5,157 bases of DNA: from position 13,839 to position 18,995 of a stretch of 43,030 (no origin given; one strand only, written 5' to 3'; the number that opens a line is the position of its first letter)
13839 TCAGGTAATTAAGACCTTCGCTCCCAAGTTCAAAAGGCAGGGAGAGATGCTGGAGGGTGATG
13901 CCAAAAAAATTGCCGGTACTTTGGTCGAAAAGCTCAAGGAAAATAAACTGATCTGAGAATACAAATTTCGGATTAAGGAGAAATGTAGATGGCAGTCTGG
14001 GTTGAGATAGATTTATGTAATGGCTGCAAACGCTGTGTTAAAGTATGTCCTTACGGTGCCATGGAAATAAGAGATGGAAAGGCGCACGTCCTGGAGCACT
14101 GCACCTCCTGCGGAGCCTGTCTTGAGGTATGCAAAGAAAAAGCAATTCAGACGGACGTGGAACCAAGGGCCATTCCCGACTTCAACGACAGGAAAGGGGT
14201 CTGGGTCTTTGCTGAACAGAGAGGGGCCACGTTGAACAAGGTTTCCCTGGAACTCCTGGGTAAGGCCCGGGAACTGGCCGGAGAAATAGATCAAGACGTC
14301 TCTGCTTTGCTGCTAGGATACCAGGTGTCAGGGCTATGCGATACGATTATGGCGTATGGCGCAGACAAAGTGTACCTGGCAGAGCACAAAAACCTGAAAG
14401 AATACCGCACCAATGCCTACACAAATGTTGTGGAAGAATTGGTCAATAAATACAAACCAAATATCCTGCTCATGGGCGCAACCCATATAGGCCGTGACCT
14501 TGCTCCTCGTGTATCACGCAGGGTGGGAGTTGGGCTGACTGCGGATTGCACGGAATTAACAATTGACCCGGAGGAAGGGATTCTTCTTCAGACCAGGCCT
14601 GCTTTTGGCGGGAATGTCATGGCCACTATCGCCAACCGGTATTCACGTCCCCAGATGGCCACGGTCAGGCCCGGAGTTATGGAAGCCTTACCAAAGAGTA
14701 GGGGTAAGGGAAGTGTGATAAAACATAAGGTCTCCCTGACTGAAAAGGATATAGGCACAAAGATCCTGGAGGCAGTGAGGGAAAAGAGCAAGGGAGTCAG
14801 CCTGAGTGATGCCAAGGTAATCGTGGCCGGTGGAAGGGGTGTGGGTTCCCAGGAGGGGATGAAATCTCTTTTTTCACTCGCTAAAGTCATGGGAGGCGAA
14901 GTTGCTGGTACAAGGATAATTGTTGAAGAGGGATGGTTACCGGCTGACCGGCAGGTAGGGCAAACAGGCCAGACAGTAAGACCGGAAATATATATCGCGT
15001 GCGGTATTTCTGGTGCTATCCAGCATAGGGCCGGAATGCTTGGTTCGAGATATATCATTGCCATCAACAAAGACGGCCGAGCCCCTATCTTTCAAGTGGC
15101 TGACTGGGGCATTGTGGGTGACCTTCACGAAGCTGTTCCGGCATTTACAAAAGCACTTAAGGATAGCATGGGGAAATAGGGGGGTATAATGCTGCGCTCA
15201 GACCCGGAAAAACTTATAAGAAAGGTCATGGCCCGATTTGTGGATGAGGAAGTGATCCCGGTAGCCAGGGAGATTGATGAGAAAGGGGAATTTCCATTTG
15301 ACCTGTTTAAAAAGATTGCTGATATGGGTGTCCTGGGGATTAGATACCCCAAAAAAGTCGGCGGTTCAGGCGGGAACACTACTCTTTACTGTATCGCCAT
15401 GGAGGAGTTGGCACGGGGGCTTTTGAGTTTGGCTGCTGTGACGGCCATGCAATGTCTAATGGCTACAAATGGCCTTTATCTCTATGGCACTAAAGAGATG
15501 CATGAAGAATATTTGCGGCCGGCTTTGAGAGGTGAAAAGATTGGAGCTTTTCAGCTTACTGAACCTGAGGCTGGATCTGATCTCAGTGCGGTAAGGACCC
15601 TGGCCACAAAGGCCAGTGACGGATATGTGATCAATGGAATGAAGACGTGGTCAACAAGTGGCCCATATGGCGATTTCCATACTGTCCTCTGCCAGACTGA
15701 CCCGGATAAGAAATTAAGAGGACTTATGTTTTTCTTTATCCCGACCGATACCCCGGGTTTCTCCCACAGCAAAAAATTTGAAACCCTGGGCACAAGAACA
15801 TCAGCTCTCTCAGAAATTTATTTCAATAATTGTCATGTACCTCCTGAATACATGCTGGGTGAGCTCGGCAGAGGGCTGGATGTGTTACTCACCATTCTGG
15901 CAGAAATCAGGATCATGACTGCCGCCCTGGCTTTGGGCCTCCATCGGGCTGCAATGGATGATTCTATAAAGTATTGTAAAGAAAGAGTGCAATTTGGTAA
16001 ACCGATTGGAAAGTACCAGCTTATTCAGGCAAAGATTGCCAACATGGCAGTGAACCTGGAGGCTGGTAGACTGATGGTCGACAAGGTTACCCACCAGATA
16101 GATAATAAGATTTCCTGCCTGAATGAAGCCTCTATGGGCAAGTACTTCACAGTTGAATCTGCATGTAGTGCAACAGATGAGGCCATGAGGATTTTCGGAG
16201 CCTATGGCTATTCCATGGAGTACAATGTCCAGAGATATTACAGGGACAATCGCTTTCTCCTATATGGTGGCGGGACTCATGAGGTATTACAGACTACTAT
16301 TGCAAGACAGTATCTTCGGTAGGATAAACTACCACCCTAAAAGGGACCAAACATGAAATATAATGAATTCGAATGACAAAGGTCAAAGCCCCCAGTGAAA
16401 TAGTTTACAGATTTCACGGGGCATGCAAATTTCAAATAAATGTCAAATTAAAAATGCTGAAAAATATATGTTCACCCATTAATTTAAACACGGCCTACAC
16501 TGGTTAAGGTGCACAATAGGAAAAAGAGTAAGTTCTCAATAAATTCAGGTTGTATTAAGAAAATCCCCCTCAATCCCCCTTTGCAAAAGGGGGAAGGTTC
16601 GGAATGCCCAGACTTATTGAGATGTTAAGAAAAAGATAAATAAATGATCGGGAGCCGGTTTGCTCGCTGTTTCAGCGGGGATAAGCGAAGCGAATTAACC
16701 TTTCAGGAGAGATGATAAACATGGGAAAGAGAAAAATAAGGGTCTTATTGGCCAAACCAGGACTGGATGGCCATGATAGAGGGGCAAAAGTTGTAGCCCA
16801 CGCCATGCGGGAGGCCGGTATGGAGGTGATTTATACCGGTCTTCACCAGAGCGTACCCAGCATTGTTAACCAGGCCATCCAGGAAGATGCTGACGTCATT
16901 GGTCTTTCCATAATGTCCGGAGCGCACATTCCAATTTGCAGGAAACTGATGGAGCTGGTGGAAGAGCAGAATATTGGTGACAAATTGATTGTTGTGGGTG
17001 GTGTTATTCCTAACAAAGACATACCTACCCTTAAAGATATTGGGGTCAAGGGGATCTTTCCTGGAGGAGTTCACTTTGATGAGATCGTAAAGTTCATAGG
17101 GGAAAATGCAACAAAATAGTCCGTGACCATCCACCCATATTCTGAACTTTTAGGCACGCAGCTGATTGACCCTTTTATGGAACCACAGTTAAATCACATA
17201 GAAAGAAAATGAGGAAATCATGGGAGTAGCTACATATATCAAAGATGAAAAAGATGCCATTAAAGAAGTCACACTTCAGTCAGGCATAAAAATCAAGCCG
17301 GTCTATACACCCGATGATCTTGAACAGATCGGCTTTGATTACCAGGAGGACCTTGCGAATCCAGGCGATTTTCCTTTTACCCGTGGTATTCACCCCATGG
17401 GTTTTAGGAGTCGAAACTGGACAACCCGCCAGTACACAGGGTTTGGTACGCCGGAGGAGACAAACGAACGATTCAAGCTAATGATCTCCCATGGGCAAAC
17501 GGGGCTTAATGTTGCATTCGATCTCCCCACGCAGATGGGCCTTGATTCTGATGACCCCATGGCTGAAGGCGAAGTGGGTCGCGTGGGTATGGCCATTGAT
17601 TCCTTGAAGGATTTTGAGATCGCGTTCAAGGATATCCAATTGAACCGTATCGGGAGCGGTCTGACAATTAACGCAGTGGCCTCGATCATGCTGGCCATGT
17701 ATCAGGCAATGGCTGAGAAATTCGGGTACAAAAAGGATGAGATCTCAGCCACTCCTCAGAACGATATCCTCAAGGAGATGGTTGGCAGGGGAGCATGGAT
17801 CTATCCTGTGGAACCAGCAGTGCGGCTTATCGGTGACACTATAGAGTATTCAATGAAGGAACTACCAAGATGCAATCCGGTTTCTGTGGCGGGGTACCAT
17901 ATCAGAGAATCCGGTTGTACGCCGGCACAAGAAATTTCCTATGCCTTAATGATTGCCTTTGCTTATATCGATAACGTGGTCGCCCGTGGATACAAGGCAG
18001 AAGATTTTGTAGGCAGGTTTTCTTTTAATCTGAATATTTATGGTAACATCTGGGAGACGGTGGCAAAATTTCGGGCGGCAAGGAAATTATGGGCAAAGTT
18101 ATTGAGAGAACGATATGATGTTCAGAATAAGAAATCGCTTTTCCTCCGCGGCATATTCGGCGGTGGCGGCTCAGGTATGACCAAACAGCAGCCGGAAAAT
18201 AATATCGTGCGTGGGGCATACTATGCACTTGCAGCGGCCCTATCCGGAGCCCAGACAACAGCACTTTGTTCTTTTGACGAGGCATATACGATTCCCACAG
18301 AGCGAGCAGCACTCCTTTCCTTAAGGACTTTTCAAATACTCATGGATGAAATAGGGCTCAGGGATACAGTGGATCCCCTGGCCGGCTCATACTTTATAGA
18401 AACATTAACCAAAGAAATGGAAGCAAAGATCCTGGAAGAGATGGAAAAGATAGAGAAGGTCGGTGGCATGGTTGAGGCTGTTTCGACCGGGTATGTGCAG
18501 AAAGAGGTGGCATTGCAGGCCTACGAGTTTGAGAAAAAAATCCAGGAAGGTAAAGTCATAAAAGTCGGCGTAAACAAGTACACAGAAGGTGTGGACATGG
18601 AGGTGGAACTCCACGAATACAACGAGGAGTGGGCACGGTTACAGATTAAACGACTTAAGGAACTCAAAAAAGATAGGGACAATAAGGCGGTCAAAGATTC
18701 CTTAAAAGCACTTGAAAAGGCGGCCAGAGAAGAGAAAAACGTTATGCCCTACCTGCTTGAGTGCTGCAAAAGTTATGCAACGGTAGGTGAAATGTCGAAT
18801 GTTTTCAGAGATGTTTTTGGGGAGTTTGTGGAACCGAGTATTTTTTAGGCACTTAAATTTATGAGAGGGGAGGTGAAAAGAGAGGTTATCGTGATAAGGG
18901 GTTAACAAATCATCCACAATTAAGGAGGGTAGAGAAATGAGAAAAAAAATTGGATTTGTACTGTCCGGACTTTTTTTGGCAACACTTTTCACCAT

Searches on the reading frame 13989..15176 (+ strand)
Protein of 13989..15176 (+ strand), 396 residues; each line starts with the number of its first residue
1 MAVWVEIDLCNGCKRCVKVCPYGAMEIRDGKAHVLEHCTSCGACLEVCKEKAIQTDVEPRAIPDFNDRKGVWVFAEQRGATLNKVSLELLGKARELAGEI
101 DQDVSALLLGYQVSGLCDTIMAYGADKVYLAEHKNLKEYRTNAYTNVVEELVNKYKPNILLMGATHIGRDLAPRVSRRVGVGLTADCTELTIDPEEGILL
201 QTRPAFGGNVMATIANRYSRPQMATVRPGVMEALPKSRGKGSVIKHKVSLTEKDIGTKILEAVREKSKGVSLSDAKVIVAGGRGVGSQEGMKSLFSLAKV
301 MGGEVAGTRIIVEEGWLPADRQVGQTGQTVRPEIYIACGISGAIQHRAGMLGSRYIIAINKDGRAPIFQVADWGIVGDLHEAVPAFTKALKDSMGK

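Call 9: search_protein_families(library=pfam, proteins=[window:13989-15176:+], max_evalue=0.001)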
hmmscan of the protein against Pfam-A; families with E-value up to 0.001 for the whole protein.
window:13989-15176:+ (396 aa): 15 families
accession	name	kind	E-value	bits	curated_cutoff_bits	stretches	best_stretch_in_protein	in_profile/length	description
PF01012.27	ETF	-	3e-50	171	26.7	1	71-249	1-179/181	Electron transfer flavoprotein domain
PF00766.25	ETF_alpha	-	4.2e-34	116.8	27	1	272-350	2-80/81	Electron transfer flavoprotein FAD-binding domain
PF00037.32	Fer4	-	3.7e-11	42.8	21.1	2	6-25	4-23/24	4Fe-4S binding domain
PF12797.12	Fer4_2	-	3.6e-09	36.4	24.5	1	2-22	2-22/22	4Fe-4S binding domain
PF13237.11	Fer4_10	-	9.5e-09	35.5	25.5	1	5-48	4-52/53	4Fe-4S dicluster domain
PF12837.12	Fer4_6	-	9.9e-09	35.2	25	1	7-24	6-23/24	4Fe-4S binding domain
PF13187.11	Fer4_9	-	1.6e-08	34.8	27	1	10-53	2-52/52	4Fe-4S dicluster domain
PF13484.11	Fer4_16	-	3.4e-08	34.6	30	0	37-59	1-26/66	4Fe-4S double cluster binding domain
PF12838.12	Fer4_7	-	4.9e-08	33.8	27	1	10-52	2-52/52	4Fe-4S dicluster domain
PF12800.12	Fer4_4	-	3.4e-06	27.3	24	1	8-23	2-17/17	4Fe-4S binding domain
PF12798.12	Fer4_3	-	8.3e-06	26.7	27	0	10-24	1-15/15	4Fe-4S binding domain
PF25160.1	LdpA_Fe-S-bd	-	6.4e-05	23.1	27.6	0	7-27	25-45/49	LdpA Fe-S cluster-binding domain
PF13183.11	Fer4_8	-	0.00014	22.8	27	0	31-51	47-67/68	4Fe-4S dicluster domain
PF13746.11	Fer4_18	-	0.00018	22.1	27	1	10-50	61-97/114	4Fe-4S dicluster domain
PF14697.11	Fer4_21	-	0.00032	21.2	35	0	6-53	4-57/59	4Fe-4S dicluster domain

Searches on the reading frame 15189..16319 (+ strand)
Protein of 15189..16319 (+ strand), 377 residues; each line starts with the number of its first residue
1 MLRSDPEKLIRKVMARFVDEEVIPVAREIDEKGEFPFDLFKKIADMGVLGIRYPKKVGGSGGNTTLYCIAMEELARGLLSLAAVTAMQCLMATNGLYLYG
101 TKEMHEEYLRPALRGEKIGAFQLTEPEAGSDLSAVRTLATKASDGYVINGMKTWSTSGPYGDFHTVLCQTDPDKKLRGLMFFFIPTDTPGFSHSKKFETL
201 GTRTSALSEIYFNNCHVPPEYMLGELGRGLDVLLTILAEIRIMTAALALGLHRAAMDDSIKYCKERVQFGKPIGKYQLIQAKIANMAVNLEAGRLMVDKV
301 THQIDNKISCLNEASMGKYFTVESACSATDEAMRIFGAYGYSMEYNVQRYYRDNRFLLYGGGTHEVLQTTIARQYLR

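Call 9: search_protein_families(library=pfam, proteins=[window:15189-16319:+], max_evalue=0.001)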
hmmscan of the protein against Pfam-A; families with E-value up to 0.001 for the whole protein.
window:15189-16319:+ (377 aa): 5 families
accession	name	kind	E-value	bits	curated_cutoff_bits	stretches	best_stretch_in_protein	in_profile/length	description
PF00441.29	Acyl-CoA_dh_1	-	4.1e-43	147.5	22.4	1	227-375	1-149/150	Acyl-CoA dehydrogenase, C-terminal domain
PF02771.21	Acyl-CoA_dh_N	-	1.6e-29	103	22.9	1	6-116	3-113/113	Acyl-CoA dehydrogenase, N-terminal domain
PF02770.24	Acyl-CoA_dh_M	-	1.5e-23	83.2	33.3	1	120-215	1-97/97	Acyl-CoA dehydrogenase, middle domain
PF08028.16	Acyl-CoA_dh_2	-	1.6e-19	71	22.7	1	242-353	1-122/134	Acyl-CoA dehydrogenase, C-terminal domain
PF11794.13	HpaB_N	-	0.00061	19.9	35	0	140-193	172-227/270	4-hydroxyphenylacetate 3-hydroxylase N terminal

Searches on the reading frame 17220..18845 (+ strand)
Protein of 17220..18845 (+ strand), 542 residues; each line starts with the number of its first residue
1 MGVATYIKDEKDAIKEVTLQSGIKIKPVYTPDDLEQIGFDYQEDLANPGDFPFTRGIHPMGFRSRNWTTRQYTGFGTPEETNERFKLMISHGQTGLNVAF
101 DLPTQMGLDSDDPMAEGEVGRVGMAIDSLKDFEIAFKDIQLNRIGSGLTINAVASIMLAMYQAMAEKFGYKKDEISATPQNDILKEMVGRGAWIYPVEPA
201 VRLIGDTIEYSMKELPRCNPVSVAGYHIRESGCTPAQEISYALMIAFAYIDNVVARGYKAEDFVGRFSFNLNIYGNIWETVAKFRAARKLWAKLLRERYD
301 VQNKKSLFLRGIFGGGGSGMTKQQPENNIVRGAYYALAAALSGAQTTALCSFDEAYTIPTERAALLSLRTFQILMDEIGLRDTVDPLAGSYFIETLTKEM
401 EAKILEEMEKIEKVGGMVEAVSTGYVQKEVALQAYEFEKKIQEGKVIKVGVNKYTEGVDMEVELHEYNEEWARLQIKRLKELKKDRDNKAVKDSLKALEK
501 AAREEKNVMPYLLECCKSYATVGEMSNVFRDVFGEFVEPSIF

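Call 9: search_protein_families(library=pfam, proteins=[window:17220-18845:+], max_evalue=0.001)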
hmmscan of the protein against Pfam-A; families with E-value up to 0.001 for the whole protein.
window:17220-18845:+ (542 aa): 1 family
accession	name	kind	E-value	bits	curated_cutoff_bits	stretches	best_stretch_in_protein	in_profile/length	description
PF01642.28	MM_CoA_mutase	-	2.6e-181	604.1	22.1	1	20-534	3-512/512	Methylmalonyl-CoA mutase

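Call 87: list_cluster_members(proteins=[window:17220-18845:+, window:40900-42996:-, window:15189-16319:+, window:10597-11628:+, window:7632-8381:+])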
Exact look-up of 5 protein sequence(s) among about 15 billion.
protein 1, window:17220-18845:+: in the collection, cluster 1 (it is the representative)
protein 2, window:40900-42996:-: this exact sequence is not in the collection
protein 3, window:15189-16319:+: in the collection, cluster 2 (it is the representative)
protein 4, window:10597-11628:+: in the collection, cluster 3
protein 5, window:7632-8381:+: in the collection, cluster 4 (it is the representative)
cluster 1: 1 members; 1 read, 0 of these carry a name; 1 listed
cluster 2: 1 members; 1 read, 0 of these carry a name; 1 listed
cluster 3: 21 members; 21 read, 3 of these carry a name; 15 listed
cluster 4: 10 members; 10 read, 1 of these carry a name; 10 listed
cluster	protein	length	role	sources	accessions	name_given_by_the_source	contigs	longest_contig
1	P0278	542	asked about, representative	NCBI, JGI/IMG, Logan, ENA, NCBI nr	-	-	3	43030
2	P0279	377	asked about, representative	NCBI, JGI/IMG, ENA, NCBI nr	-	-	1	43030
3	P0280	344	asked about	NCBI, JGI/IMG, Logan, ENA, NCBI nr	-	-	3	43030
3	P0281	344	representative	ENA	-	-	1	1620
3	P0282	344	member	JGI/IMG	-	UPF0755 protein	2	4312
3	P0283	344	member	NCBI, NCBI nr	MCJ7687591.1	MAG: endolytic transglycosylase MltG [Desulfobacteraceae bacterium] | endolytic transglycosylase MltG [Desulfobacteraceae bacterium]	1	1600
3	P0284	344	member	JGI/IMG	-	UPF0755 protein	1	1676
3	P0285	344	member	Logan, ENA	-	-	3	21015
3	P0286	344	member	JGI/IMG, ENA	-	-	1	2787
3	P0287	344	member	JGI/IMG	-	-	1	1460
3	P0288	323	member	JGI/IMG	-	-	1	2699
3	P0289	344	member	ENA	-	-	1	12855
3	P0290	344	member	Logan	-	-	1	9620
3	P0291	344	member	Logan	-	-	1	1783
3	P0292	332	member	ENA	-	-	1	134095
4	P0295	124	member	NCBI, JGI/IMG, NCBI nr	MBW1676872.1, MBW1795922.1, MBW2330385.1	MAG: hypothetical protein JRF30_05535 [Deltaproteobacteria bacterium] | hypothetical protein [Deltaproteobacteria bacterium]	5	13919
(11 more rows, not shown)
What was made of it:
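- Desulfobacteraceae label on a >=90% MltG relative (call 87).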

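Call 92: find_encoding_contigs(protein=P0295, flank=5000, max_places=5)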
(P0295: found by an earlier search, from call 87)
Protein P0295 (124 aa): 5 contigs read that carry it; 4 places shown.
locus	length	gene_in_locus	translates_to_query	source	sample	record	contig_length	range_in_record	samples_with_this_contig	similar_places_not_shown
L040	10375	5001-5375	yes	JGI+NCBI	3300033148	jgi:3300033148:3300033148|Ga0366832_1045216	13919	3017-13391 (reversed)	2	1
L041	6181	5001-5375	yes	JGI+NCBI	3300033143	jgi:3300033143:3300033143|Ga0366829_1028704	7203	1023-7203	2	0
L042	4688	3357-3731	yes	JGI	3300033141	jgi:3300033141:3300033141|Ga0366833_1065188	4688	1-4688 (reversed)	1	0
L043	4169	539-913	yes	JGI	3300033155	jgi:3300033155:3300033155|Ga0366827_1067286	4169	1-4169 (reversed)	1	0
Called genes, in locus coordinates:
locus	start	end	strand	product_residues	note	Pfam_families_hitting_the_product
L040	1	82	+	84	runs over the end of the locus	PF04014:MazE_antitoxin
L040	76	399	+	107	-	PF02452:PemK_toxin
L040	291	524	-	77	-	-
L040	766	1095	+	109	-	-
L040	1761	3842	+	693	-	PF00009:GTP_EFTU, PF03144:GTP_EFTU_D2, PF22042:EF-G_D2, PF14492:EFG_III, PF16658:RF3_C (faint), PF03764:EFG_IV, PF00679:EFG_C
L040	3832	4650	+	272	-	PF13481:AAA_25 (weak)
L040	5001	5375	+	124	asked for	PF18032:FRP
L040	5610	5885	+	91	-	PF05015:HigB-like_toxin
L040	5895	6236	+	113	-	-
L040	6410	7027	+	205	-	-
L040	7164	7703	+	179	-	-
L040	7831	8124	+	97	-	PF21748:UPF0150, PF15919:HicB_lk_antitox (weak)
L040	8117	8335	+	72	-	PF07927:HicA_toxin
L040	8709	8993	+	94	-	PF04365:BrnT_toxin (weak)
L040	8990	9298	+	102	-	PF12441:CopG_antitoxin (weak)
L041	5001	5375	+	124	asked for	PF18032:FRP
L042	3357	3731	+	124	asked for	PF18032:FRP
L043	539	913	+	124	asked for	PF18032:FRP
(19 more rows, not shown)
